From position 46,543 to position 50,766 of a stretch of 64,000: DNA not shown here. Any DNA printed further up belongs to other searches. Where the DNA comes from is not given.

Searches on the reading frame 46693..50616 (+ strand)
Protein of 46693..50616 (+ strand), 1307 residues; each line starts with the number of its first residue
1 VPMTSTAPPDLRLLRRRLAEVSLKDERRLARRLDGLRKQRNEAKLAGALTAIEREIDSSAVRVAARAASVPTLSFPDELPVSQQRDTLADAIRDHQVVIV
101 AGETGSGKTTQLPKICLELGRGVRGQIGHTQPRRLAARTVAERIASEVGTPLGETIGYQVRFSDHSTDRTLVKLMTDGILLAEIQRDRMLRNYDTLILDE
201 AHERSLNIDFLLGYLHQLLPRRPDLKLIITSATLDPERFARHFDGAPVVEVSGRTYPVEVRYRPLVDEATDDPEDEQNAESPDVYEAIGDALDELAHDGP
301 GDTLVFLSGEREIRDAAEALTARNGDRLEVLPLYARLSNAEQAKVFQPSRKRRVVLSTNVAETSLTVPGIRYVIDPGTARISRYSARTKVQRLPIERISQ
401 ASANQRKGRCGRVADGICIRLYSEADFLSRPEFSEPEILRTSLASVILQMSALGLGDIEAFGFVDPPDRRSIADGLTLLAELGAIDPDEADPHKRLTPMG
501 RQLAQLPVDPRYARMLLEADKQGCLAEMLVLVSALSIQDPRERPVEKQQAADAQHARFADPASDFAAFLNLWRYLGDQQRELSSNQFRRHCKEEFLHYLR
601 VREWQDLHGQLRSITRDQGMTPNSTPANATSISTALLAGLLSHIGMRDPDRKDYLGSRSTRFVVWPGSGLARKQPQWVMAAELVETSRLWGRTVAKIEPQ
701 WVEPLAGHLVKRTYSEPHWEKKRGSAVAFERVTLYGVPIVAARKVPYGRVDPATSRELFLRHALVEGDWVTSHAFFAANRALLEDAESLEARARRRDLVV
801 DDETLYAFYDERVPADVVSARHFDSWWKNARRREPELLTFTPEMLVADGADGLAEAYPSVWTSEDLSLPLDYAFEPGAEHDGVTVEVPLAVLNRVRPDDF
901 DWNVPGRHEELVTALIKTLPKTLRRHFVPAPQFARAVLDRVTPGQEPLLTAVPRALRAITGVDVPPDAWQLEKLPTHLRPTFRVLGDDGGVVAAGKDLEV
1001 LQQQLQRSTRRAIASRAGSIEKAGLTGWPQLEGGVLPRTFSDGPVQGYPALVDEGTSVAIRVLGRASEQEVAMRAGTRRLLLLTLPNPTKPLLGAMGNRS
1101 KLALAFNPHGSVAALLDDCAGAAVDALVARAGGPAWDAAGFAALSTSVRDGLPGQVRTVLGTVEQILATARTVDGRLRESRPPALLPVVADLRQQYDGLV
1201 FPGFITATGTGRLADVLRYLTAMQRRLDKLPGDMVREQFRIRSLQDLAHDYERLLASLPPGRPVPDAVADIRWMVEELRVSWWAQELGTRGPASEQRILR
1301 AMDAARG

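Call 53: search_protein_families(library=pfam, proteins=[window:46693-50616:+], max_evalue=0.00001)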
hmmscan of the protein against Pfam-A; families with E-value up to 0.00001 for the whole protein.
window:46693-50616:+ (1307 aa): 6 families
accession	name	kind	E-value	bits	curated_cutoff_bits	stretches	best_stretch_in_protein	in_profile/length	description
PF11898.13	DUF3418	-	9.9e-212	705.1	25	1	722-1303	1-581/582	Domain of unknown function (DUF3418)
PF07717.22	OB_NTP_bind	-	5.2e-17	62.2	29.5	1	632-708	1-82/83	Oligonucleotide/oligosaccharide-binding (OB)-fold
PF00271.37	Helicase_C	-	1.4e-11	45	23.5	1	292-413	6-109/110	Helicase conserved C-terminal domain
PF21010.2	HA2_C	-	2.1e-11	44.6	21.3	1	509-565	1-74/77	Helicase associated domain (HA2), ratchet-like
PF00270.35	DEAD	-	1.5e-07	31.7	26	1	84-235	4-161/167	DEAD/DEAH box helicase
PF04408.29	HA2_N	-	2.1e-06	28.1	21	1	476-508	2-29/29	Helicase associated domain (HA2), winged-helix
